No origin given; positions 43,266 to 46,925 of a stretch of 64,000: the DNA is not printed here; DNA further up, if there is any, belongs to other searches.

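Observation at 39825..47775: Compact membrane-protein / PLD-SNF2 helicase / PglX-like methyltransferase block: candidate undescribed RM-like defense module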

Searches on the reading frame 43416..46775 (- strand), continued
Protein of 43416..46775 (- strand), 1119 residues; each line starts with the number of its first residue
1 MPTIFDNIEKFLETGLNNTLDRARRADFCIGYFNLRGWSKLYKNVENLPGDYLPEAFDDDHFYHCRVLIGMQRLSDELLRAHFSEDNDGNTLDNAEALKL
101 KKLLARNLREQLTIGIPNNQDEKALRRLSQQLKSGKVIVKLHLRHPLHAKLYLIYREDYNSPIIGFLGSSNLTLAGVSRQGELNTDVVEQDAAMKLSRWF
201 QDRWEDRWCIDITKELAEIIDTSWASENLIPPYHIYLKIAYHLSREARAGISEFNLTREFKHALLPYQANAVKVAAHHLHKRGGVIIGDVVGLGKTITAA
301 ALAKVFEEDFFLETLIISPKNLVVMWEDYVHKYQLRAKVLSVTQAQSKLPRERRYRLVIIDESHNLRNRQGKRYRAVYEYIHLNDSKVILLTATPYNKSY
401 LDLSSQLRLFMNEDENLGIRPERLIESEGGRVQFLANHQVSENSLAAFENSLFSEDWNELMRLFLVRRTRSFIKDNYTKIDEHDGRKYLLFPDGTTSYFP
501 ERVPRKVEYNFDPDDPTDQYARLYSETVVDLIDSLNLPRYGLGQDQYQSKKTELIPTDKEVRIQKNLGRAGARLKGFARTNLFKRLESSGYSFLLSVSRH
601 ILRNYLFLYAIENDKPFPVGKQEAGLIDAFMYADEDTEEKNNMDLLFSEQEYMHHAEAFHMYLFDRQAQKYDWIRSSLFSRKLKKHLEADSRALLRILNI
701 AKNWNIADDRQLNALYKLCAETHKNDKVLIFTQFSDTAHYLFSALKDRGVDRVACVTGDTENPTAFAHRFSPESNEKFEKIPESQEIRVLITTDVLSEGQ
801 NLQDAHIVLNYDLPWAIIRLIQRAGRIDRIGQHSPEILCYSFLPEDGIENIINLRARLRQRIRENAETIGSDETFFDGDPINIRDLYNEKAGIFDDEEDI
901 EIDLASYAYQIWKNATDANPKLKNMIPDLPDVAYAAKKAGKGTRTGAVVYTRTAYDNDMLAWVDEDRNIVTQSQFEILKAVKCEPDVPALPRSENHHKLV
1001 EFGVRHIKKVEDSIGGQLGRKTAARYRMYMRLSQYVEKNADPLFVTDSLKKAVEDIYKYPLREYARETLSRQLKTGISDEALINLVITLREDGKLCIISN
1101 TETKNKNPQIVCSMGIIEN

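Call 85: search_dna_similar(query=window:43416-46775:-, collection=plasmids, mode=protein, max_rows=60, rows=spread)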
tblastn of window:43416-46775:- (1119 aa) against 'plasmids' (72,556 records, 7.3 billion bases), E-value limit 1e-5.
Records with a match: 586; places in all: 628; records where one place covers at least 80% of the query: 23.
Best place of each record, by identity: 60-80% 1; <60% 585.
By first word of the organism name: Rhodococcus 31; Escherichia 29; Thermus 28; Bacillus 27; Nostoc 24; Acinetobacter 22; Deinococcus 22; Enterococcus 19; Listeria 17; Halobacterium 15; and 166 more.
By predicted mobility (MOB-suite, as given by PLSDB): non-mobilizable 356; mobilizable 122; conjugative 108.
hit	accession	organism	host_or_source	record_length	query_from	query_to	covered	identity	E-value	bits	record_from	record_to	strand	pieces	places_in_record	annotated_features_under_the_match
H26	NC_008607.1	Pelobacter propionicus DSM 2379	-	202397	1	1117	100%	60.7%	0e+0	1305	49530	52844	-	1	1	helicase-related protein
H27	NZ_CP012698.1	Microbacterium sp. No. 7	whole organism,activated sludge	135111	4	1117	100%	40.7%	0e+0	723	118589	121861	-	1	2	helicase-related protein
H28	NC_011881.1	Pseudarthrobacter chlorophenolicus A6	-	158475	1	1118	100%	37.2%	0e+0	621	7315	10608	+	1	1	helicase-related protein | DNA methyltransferase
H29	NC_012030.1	Halorubrum lacusprofundi ATCC 49239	-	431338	16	882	77%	26.6%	2e-46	191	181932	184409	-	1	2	helicase-related protein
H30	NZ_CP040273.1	Nostoc sp. C052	Blasia pusilla,pure culture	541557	118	886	69%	27.8%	5e-51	206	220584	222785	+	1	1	helicase-related protein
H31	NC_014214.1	Allomeiothermus silvanus DSM 9946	hot spring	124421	28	990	72%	25.3%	2e-14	163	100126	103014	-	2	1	helicase-related protein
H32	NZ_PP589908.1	Lactococcus sp.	Bacterial culture,Dairy environment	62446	159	862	63%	27.4%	2e-33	149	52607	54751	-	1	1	helicase-related protein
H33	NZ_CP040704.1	Enterococcus faecium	Homo sapiens,cell culture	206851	200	873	60%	28.4%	1e-35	155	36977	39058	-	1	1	helicase-related protein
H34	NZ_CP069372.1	Neotabrizicola shimadae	microbial biofilm,biofilm, Nakabusa ...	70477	200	862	59%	27.9%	4e-29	134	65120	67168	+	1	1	helicase-related protein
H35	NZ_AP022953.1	Bacillus cereus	-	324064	195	886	62%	26.5%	2e-34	152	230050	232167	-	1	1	helicase-related protein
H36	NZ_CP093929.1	Bacillus cereus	Bubalus bubalis,cell culture,buffalo ...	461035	195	886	62%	26.5%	2e-34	152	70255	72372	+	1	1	helicase-related protein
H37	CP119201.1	Acinetobacter johnsonii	Homo sapiens,blood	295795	189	862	60%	26.8%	4e-31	141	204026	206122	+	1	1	none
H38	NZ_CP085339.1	Haladaptatus halobius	cell culture,saline soil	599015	147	872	65%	24.4%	1e-18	100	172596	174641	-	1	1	helicase-related protein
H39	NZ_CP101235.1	Escherichia coli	Homo sapiens,cell culture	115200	200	862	59%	26.5%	1e-28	133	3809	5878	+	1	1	SNF2-related protein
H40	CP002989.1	halophilic archaeon DL31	-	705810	162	892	54%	27.5%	2e-19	166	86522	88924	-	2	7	helicase domain-containing protein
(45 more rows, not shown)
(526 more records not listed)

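Call 86: get_annotated_region(hit=H29, flank=8000)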
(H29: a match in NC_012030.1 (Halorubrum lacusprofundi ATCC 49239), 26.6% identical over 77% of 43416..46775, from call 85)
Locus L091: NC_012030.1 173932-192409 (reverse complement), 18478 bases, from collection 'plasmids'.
description: Halorubrum lacusprofundi ATCC 49239 plasmid pHLAC01, complete sequence
organism: Halorubrum lacusprofundi ATCC 49239 (NCBI taxid 416348)
taxonomy: Archaea; Euryarchaeota; Halobacteria; Halobacteriales; Haloferacaceae; Halorubrum; Halorubrum lacusprofundi; Halorubrum lacusprofundi ATCC 49239
host: -; source: -; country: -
typing (MOB-suite, as given by PLSDB): non-mobilizable; mating-pair formation MPF_unknown
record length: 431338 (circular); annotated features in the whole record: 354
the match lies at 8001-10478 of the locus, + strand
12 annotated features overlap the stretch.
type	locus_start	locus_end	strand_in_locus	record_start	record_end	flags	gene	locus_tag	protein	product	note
CDS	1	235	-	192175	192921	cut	-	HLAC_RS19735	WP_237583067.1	Fic family protein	-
CDS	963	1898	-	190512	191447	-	-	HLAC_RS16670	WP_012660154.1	transposase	GO:0006313 - DNA transposition [Evidence IEA]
CDS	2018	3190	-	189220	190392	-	-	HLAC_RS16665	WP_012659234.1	ISH3-like element ISHla8 family transposase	GO:0006313 - DNA transposition [Evidence IEA]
CDS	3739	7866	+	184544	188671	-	-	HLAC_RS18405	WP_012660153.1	hypothetical protein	-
CDS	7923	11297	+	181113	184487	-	-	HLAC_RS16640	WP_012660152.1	helicase-related protein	-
CDS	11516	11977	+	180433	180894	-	-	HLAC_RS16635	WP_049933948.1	hypothetical protein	-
CDS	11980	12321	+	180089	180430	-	-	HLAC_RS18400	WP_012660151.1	hypothetical protein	-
CDS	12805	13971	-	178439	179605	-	-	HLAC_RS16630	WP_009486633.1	ISH3-like element ISHla1 family transposase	GO:0006313 - DNA transposition [Evidence IEA]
CDS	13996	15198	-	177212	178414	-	-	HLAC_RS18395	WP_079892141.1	hypothetical protein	-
CDS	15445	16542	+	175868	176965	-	-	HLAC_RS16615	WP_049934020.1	hypothetical protein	-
CDS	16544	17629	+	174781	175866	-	-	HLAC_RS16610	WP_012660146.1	hypothetical protein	-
CDS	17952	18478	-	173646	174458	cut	-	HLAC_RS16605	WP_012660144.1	hypothetical protein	-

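Call 87: get_annotated_region(hit=H39, flank=8000)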
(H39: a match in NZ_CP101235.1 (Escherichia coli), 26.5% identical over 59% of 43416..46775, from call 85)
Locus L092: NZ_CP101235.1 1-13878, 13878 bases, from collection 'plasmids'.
description: Escherichia coli strain EC21Z-137 plasmid pEC21Z137-115K, complete sequence
organism: Escherichia coli (NCBI taxid 562)
taxonomy: Bacteria; Pseudomonadota; Gammaproteobacteria; Enterobacterales; Enterobacteriaceae; Escherichia; Escherichia coli
host: -; source: Homo sapiens,cell culture; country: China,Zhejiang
typing (MOB-suite, as given by PLSDB): non-mobilizable; replicon IncFIB
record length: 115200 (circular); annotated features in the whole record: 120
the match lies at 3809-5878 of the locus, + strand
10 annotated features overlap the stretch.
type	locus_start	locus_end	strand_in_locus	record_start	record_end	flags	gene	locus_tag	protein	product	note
CDS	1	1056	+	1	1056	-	repA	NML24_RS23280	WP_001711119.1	replication protein RepA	-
CDS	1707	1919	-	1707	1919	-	-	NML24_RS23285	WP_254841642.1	hypothetical protein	-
CDS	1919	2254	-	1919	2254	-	-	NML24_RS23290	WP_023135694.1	hypothetical protein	-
CDS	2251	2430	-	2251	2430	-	-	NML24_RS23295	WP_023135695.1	hypothetical protein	-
CDS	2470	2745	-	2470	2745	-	-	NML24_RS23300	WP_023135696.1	hypothetical protein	-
CDS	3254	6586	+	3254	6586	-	-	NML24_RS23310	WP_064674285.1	SNF2-related protein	-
CDS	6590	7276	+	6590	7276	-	-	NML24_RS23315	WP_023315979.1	DUF4391 domain-containing protein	-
CDS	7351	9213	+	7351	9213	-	-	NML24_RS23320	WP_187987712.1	site-specific DNA-methyltransferase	GO:0006306 - DNA methylation [Evidence IEA]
CDS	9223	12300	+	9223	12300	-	-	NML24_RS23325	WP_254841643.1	DEAD/DEAH box helicase family protein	-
CDS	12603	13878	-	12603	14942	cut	-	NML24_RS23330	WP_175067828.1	LAGLIDADG family homing endonuclease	-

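Call 88: get_annotated_region(hit=H30, flank=9000)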
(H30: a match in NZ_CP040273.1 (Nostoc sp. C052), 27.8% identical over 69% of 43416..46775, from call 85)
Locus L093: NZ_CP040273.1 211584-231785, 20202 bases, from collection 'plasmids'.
description: Nostoc sp. C052 plasmid pC052_A, complete sequence
organism: Nostoc sp. C052 (NCBI taxid 2576902)
taxonomy: Bacteria; Cyanobacteriota; Cyanophyceae; Nostocales; Nostocaceae; Nostoc; Nostoc sp. C052
host: -; source: Blasia pusilla,pure culture; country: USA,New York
typing (MOB-suite, as given by PLSDB): conjugative; relaxase MOBV; mating-pair formation MPF_T
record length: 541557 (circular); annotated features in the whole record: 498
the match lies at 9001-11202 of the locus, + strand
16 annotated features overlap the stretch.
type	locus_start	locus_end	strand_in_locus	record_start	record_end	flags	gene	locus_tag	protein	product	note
CDS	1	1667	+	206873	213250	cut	-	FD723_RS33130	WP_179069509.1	hypothetical protein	-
CDS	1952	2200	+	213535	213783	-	-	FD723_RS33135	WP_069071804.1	helix-turn-helix transcriptional regulator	-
CDS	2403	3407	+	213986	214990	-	-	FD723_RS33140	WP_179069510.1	hypothetical protein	-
CDS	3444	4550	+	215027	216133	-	-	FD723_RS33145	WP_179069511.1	IS630 family transposase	-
CDS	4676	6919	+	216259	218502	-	-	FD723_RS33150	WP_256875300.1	TaqI-like C-terminal specificity domain-containing protein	-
CDS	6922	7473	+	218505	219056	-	-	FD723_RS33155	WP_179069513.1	hypothetical protein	-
CDS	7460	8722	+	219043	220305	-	-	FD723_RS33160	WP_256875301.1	hypothetical protein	-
CDS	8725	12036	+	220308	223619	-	-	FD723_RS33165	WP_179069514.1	helicase-related protein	-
CDS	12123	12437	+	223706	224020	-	-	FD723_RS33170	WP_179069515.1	hypothetical protein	-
CDS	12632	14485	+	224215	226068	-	-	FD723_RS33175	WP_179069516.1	DUF262 domain-containing protein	-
CDS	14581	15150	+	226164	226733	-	-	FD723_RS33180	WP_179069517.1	hypothetical protein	-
CDS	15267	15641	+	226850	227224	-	-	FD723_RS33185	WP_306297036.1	EVE domain-containing protein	-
CDS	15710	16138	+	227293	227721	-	-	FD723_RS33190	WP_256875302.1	hypothetical protein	-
CDS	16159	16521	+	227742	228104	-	-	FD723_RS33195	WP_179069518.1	hypothetical protein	-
CDS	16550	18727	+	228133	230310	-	-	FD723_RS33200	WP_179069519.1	pentapeptide repeat-containing protein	-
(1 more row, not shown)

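Call 89: get_annotated_region(hit=H31, flank=9000)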
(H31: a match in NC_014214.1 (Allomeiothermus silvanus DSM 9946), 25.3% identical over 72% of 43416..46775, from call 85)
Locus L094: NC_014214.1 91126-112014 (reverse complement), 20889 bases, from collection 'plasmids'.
description: Allomeiothermus silvanus DSM 9946 plasmid pMESIL02, complete sequence
organism: Allomeiothermus silvanus DSM 9946 (NCBI taxid 526227)
taxonomy: Bacteria; Deinococcota; Deinococci; Thermales; Thermaceae; Allomeiothermus; Allomeiothermus silvanus; Allomeiothermus silvanus DSM 9946
host: -; source: hot spring; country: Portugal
typing (MOB-suite, as given by PLSDB): non-mobilizable; replicon rep_cluster_1813; mating-pair formation MPF_T
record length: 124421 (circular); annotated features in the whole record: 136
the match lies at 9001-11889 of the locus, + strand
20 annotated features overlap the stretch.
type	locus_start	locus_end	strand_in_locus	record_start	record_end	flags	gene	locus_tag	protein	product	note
CDS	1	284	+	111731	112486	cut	-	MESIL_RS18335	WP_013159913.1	hypothetical protein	-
CDS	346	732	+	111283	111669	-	-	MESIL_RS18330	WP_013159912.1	hypothetical protein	-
CDS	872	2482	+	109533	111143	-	-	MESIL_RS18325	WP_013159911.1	zinc ribbon domain-containing protein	-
CDS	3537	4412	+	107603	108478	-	-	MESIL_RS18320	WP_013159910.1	DNA adenine methylase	-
CDS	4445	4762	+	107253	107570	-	-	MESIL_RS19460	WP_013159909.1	hypothetical protein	-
CDS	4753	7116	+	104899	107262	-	-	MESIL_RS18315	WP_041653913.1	DNA methyltransferase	-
CDS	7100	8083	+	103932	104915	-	-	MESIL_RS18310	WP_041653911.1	hypothetical protein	-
CDS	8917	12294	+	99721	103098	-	-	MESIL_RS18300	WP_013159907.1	helicase-related protein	-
CDS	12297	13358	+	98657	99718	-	-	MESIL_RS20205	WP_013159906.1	hypothetical protein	-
CDS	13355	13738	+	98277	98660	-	-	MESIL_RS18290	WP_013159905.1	hypothetical protein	-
CDS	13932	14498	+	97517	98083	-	-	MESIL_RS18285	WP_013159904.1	hypothetical protein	-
CDS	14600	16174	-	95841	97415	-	-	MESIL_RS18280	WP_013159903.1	DEAD/DEAH box helicase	-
CDS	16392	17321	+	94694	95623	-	-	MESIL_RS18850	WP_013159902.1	site-specific integrase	GO:0015074 - DNA integration [Evidence IEA]; GO:0006310 - DNA recombination [Evidence IEA]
CDS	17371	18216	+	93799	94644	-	-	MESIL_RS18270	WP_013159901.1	DUF1385 domain-containing protein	-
CDS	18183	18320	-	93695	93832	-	-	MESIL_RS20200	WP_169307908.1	hypothetical protein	-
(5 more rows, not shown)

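Call 103: search_protein_families(library=pfam, proteins=[L004:14793-16307:+, L022:14751-15845:+, L076:14992-16068:+, L010:15086-15856:+, L043:14836-15846:+, L041:16416-17420:+, L070:9434-12247:+, L079:15243-16550:+, L026:7363-8523:+, L026:9178-10302:+], max_evalue=0.001)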
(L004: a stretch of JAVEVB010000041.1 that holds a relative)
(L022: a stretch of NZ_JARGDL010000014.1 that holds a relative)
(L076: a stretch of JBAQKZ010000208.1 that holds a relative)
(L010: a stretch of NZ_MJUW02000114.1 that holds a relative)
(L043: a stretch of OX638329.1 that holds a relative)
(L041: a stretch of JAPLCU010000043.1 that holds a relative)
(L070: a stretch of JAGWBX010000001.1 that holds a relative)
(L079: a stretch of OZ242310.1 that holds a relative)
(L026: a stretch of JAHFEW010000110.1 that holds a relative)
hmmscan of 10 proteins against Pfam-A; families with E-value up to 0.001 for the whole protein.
L004:14793-16307:+ (504 aa): 4 families
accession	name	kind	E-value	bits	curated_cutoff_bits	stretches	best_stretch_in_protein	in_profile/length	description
PF13749.12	HATPase_c_4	-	8.9e-17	61.3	26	1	331-419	1-89/89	Putative ATP-dependent DNA helicase recG C-terminal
PF00383.29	dCMP_cyt_deam_1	-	2.4e-12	47.1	25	1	13-117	5-101/102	Cytidine and deoxycytidylate deaminase zinc-binding region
PF18785.7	Inv-AAD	-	1.6e-05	25.2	26.5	1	53-153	16-126/129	Invertebrate-AID/APOBEC-deaminase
PF14437.12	MafB19-deam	-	0.00018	21.9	27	1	56-162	45-141/142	MafB19-like deaminase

L022:14751-15845:+ (364 aa): 3 families
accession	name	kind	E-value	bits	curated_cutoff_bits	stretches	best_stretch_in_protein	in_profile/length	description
PF13784.11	Fic_N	-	9.7e-28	96.5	26.7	1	27-107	1-81/82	Fic/DOC family N-terminal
PF21248.3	SoFic-like_C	-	4.2e-19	69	27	1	281-353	4-76/76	Protein adenylyltransferase SoFic-like, C-terminal domain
PF02661.23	Fic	-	1.2e-17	65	24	1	124-213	14-93/93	Fic/DOC family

L076:14992-16068:+ (358 aa): 2 families
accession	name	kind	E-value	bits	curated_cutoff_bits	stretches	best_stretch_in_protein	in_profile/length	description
PF06250.17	YhcG_C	-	7.4e-48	162.8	32.5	1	187-332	3-151/157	YhcG PDDEXK nuclease domain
PF17761.7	DUF1016_N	-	7.3e-42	143.2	32.8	1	24-159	2-137/137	DUF1016 N-terminal domain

L010:15086-15856:+ (256 aa): 1 family
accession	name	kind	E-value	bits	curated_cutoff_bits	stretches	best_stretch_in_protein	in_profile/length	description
PF01797.21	Y1_Tnp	-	1.9e-06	28.4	23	1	138-190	64-120/121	Transposase IS200 like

L043:14836-15846:+ (336 aa): 2 families
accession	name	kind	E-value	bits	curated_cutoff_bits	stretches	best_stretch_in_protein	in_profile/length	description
PF20296.3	MTaX1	-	1.2e-17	64.9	25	1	44-152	5-111/111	Methylase-associated X1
PF13391.12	HNH_2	-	1.3e-10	41.4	21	1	219-265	1-63/66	HNH endonuclease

L041:16416-17420:+ (334 aa): 2 families
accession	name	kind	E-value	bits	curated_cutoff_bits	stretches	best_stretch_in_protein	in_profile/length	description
PF13310.11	Virulence_RhuM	-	9.3e-25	87.8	33.7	1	65-142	1-81/252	Virulence protein RhuM family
PF02661.23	Fic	-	7.9e-13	49.5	24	1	200-284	5-93/93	Fic/DOC family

L070:9434-12247:+ (937 aa): 0 families

L079:15243-16550:+ (435 aa): 4 families
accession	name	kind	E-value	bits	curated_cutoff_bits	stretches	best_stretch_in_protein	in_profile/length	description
PF13175.12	AAA_15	-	2.1e-25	90.6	32.1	2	275-356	291-371/374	AAA ATPase domain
PF13304.12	AAA_21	-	6.8e-23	82.6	27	1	31-359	1-303/304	AAA domain, putative AbiEii toxin, Type IV TA system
PF02463.25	SMC_N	-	2.4e-05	24.3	40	1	9-49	2-44/220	RecF/RecN/SMC N terminal domain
PF13476.12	AAA_23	-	0.00032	21.8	27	1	11-47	1-37/201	AAA domain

L026:7363-8523:+ (386 aa): 5 families
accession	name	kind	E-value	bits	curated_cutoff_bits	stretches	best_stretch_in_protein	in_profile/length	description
PF13304.12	AAA_21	-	7.4e-30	105.5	27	2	210-334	209-304/304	AAA domain, putative AbiEii toxin, Type IV TA system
PF13175.12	AAA_15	-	1.9e-17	64.4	32.1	2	284-332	325-373/374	AAA ATPase domain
PF02463.25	SMC_N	-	8.3e-13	48.7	40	2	118-335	87-204/220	RecF/RecN/SMC N terminal domain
PF13476.12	AAA_23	-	4.3e-05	24.7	27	1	10-46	3-39/201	AAA domain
PF11398.14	DUF2813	-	5e-05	23.3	21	0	288-344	284-336/372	Protein of unknown function (DUF2813)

L026:9178-10302:+ (374 aa): 1 family
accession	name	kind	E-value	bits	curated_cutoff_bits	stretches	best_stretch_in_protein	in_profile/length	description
PF01661.27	Macro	-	1.6e-14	54.3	22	1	17-124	1-114/118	Macro domain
